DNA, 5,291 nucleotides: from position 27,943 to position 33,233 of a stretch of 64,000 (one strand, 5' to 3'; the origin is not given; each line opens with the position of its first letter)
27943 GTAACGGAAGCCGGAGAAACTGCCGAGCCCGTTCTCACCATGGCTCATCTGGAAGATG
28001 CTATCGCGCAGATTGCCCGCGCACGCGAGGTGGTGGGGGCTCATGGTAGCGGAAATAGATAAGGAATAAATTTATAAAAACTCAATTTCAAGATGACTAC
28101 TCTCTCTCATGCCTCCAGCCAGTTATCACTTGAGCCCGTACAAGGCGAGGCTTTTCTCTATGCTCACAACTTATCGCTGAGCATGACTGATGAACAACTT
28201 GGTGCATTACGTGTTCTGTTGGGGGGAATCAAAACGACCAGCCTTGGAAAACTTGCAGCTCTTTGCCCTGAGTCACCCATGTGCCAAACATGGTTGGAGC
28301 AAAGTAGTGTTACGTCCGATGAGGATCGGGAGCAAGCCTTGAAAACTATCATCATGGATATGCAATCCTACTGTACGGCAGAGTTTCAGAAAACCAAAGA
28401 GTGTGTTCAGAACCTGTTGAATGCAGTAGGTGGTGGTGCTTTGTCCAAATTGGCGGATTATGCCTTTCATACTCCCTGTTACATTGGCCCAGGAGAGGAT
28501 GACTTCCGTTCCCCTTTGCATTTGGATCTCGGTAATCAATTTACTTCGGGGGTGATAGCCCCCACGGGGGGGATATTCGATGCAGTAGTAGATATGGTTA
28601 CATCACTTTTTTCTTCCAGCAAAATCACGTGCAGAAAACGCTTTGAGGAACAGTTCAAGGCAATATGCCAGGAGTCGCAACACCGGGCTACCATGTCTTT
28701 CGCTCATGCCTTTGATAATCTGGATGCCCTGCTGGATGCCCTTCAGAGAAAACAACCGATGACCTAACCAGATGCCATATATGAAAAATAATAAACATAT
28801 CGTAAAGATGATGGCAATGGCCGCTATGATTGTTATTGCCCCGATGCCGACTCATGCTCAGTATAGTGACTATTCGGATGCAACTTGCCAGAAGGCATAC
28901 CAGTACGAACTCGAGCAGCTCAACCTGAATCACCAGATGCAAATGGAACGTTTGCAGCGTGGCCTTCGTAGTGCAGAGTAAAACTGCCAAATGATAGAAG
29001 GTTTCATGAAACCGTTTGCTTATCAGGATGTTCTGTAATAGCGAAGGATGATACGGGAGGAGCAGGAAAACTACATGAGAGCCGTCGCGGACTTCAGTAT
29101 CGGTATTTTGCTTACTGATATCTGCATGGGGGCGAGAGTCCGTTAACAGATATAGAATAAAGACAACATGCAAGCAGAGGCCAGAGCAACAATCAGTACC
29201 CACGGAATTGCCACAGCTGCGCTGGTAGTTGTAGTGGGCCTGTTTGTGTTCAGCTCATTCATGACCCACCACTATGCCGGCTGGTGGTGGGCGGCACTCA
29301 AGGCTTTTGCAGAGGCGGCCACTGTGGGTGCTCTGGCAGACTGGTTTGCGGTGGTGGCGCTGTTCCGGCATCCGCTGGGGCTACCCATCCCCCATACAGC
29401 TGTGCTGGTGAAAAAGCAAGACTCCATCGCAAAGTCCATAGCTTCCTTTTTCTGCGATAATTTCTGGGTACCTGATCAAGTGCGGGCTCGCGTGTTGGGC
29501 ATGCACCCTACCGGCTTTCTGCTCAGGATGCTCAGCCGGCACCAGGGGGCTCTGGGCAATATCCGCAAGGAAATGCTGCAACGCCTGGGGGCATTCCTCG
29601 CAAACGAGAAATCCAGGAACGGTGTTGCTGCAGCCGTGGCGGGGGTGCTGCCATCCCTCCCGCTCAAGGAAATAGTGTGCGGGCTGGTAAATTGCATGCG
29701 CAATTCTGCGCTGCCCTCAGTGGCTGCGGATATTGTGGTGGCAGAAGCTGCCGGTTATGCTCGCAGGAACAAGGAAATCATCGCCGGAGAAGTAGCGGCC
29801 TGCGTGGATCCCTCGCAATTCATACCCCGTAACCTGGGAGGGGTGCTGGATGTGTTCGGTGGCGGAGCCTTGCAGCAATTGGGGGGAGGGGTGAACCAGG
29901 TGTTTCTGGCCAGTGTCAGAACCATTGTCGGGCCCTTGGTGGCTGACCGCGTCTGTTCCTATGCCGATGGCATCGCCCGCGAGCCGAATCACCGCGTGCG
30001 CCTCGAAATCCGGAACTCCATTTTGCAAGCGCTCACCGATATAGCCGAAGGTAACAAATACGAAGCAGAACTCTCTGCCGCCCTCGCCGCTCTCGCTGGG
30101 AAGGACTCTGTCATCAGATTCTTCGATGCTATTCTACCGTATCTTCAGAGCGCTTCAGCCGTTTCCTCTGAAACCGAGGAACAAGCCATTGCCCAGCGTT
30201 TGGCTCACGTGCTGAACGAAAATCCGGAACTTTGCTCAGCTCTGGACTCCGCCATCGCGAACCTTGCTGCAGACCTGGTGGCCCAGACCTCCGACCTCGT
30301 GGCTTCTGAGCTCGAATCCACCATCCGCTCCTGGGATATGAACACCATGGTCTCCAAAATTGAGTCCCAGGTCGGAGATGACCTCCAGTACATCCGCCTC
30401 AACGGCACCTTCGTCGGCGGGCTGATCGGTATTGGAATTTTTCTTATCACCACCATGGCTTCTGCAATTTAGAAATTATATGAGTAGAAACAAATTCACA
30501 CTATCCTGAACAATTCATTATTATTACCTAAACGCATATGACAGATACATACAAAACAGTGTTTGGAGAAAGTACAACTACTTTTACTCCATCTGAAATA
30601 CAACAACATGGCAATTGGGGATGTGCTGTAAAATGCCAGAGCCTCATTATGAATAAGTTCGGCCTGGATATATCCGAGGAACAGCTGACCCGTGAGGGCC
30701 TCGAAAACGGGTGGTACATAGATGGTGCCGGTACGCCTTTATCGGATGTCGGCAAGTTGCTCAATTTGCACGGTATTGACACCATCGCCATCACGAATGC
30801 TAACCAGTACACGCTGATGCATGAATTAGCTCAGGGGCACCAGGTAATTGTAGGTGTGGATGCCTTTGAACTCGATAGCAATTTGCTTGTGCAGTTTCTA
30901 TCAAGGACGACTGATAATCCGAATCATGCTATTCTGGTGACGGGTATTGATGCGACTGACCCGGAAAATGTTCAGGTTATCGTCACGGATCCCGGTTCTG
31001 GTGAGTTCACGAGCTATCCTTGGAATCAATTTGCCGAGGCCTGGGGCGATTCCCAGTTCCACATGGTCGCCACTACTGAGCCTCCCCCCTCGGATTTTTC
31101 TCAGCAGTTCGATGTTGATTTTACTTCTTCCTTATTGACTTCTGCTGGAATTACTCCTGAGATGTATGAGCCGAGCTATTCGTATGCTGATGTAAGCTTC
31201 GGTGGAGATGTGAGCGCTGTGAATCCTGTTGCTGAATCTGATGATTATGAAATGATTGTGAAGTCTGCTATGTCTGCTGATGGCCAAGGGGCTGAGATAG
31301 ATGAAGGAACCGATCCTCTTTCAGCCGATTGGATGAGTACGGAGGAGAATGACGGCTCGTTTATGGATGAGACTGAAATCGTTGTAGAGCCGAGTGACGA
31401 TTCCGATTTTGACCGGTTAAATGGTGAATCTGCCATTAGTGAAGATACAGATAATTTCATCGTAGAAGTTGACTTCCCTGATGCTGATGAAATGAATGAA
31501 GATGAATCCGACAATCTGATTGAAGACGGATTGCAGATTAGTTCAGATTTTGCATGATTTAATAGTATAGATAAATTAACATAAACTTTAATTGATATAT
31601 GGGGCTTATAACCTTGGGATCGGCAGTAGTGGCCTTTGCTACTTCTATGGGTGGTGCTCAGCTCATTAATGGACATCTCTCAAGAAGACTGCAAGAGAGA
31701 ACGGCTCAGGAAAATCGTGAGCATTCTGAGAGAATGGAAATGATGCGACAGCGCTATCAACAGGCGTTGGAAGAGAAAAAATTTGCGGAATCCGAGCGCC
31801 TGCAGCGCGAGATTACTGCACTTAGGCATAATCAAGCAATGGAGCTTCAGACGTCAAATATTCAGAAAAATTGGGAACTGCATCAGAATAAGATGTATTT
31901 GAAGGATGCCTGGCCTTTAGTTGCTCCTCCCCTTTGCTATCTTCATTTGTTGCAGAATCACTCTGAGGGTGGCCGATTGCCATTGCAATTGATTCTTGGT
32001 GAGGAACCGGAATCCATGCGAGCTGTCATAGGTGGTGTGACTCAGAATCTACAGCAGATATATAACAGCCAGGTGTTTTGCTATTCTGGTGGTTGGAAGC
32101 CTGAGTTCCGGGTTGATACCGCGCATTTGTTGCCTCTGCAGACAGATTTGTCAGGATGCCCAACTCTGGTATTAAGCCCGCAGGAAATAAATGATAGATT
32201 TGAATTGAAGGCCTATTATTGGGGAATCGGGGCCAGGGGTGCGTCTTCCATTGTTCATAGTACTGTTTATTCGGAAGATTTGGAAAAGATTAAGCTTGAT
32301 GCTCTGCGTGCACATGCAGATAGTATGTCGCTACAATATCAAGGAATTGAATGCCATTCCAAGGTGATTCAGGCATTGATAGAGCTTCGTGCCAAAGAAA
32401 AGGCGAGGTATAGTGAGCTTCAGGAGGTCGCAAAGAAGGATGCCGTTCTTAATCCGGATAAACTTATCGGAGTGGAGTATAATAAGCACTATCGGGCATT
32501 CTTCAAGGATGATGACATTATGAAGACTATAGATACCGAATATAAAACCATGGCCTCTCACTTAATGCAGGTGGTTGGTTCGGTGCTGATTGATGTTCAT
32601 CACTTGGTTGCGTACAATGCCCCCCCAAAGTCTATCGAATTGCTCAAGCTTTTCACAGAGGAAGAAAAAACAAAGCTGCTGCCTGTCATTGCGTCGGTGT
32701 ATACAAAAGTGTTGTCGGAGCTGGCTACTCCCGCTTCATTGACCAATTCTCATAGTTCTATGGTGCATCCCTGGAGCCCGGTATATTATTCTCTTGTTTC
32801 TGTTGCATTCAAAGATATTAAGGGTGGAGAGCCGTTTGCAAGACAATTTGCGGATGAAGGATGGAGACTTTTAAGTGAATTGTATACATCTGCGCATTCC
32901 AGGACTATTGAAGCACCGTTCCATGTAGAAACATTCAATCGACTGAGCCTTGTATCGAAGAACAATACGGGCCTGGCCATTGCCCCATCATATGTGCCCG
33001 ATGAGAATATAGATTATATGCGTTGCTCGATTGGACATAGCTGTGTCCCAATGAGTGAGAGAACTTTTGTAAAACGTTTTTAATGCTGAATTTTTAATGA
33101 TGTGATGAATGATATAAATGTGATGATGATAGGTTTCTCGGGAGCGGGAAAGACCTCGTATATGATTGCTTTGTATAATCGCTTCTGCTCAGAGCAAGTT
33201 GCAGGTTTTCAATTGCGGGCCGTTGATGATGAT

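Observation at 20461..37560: Candidate undescribed multi-component protease/NTPase conflict system with its own ECF switch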

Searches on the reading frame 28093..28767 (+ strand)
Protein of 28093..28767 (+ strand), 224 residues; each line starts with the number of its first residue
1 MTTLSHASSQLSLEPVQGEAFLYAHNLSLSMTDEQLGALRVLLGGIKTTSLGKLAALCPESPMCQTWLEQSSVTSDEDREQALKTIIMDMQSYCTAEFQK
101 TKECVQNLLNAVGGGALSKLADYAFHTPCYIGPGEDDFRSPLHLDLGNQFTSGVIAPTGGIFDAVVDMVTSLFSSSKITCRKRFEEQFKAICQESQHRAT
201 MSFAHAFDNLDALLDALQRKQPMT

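Call 4: search_protein_families(library=pfam, proteins=[window:28093-28767:+], max_evalue=0.01)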
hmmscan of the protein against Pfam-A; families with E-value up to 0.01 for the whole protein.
window:28093-28767:+ (224 aa): 0 families

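Call 6: search_protein_families(library=padloc, proteins=[window:28093-28767:+], max_evalue=0.01)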
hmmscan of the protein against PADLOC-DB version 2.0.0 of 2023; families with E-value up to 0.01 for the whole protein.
window:28093-28767:+ (224 aa): 0 families

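Call 8: search_protein_families(library=ncbifam, proteins=[window:28093-28767:+], max_evalue=0.01)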
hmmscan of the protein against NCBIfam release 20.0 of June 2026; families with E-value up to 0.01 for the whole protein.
window:28093-28767:+ (224 aa): 0 families

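Call 12: find_encoding_contigs(protein=window:28093-28767:+, flank=10000, max_places=10)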
Protein window:28093-28767:+ (224 aa): 1 contig read that carries it; 1 place shown.
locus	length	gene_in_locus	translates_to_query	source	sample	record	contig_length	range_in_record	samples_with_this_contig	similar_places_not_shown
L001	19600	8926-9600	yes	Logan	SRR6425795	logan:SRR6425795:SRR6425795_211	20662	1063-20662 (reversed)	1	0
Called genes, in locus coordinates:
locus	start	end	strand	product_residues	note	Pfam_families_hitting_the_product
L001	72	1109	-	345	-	PF00589:Phage_integrase (weak)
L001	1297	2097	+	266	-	-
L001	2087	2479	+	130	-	-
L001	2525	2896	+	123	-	-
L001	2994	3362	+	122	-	-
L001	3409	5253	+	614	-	PF01435:Peptidase_M48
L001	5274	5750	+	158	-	-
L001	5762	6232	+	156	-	-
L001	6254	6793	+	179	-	-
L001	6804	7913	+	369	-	PF00004:AAA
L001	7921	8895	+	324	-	PF00004:AAA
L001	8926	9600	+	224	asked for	-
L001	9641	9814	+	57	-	-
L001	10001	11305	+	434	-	PF04286:DUF445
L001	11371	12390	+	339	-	PF13529:Peptidase_C39_2 (weak)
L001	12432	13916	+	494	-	-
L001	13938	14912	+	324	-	PF19993:DO-GTPase2 (faint)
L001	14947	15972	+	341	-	-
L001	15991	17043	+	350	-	-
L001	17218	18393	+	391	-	PF08238:Sel1 (weak)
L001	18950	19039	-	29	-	-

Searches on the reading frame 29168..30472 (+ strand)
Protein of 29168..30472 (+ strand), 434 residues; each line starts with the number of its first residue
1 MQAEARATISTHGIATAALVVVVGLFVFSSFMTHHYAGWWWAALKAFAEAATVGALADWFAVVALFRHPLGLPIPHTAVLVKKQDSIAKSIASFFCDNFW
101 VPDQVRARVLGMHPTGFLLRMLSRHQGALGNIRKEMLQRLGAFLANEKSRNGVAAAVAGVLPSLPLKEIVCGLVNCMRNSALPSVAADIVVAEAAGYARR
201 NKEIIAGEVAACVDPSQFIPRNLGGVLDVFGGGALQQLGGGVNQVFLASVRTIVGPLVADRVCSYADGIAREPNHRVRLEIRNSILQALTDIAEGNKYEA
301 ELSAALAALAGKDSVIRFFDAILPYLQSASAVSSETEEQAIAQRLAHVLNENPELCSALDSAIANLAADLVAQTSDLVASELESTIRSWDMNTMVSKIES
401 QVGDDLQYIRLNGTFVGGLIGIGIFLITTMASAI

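Call 4: search_protein_families(library=pfam, proteins=[window:29168-30472:+], max_evalue=0.01)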
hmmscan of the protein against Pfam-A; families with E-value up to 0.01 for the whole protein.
window:29168-30472:+ (434 aa): 1 family
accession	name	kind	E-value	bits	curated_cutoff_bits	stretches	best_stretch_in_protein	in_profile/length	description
PF04286.17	DUF445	-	6e-60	204.5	33.8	1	48-429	1-366/368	Protein of unknown function (DUF445)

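Call 6: search_protein_families(library=padloc, proteins=[window:29168-30472:+], max_evalue=0.01)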
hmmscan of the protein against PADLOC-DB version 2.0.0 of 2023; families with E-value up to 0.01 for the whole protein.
window:29168-30472:+ (434 aa): 0 families

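Call 8: search_protein_families(library=ncbifam, proteins=[window:29168-30472:+], max_evalue=0.01)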
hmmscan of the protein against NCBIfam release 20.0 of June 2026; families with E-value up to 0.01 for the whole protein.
window:29168-30472:+ (434 aa): 0 families

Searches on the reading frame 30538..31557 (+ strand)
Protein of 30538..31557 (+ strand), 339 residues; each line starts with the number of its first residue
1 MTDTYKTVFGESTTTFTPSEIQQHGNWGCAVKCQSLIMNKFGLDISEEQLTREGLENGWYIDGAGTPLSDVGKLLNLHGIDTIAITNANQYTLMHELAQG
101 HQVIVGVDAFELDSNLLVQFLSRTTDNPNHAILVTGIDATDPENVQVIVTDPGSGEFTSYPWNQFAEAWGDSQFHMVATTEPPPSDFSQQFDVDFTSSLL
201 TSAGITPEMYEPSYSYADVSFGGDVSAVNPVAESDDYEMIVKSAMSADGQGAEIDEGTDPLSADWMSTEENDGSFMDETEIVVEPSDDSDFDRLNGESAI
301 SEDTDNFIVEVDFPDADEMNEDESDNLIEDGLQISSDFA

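Call 4: search_protein_families(library=pfam, proteins=[window:30538-31557:+], max_evalue=0.01)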
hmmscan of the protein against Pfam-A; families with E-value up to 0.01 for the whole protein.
window:30538-31557:+ (339 aa): 2 families
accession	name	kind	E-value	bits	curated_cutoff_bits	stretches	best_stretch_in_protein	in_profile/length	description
PF13529.12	Peptidase_C39_2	-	0.00014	22.9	24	1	22-152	8-142/143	Peptidase_C39 like family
PF03412.21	Peptidase_C39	-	0.0094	16.2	22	0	21-90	5-69/133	Peptidase C39 family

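Call 6: search_protein_families(library=padloc, proteins=[window:30538-31557:+], max_evalue=0.01)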
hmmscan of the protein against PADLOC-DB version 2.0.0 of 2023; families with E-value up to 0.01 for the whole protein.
window:30538-31557:+ (339 aa): 0 families

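Call 8: search_protein_families(library=ncbifam, proteins=[window:30538-31557:+], max_evalue=0.01)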
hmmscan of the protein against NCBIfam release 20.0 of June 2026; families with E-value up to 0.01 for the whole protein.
window:30538-31557:+ (339 aa): 0 families

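Call 115: search_solved_structures(query=A1, max_evalue=0.1)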
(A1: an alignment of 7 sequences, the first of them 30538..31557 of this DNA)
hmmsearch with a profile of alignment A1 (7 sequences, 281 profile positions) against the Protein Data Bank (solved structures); distinct sequences matched with E-value up to 0.1: 0.

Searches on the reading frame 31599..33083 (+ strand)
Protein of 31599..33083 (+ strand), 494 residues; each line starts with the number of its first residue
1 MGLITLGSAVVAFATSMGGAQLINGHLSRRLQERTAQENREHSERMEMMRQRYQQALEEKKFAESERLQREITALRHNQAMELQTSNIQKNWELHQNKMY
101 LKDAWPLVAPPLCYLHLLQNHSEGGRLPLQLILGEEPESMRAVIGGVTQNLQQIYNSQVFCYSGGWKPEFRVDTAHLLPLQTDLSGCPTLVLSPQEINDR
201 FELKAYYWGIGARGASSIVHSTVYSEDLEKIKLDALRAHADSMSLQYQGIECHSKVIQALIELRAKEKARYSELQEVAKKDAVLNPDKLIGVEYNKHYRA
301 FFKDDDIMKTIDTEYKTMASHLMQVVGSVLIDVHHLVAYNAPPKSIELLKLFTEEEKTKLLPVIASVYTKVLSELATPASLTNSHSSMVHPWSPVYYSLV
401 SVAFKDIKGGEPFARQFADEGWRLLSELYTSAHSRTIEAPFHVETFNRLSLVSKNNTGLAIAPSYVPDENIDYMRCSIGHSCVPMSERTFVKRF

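Call 4: search_protein_families(library=pfam, proteins=[window:31599-33083:+], max_evalue=0.01)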
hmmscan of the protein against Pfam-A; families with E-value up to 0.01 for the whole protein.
window:31599-33083:+ (494 aa): 0 families

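Call 6: search_protein_families(library=padloc, proteins=[window:31599-33083:+], max_evalue=0.01)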
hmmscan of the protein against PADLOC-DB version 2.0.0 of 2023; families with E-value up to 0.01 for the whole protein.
window:31599-33083:+ (494 aa): 0 families

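Call 8: search_protein_families(library=ncbifam, proteins=[window:31599-33083:+], max_evalue=0.01)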
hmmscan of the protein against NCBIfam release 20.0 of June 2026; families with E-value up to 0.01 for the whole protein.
window:31599-33083:+ (494 aa): 0 families

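Call 114: search_solved_structures(query=window:31599-33083:+, max_evalue=1)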
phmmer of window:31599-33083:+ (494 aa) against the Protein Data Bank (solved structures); distinct sequences matched with E-value up to 1: 0.
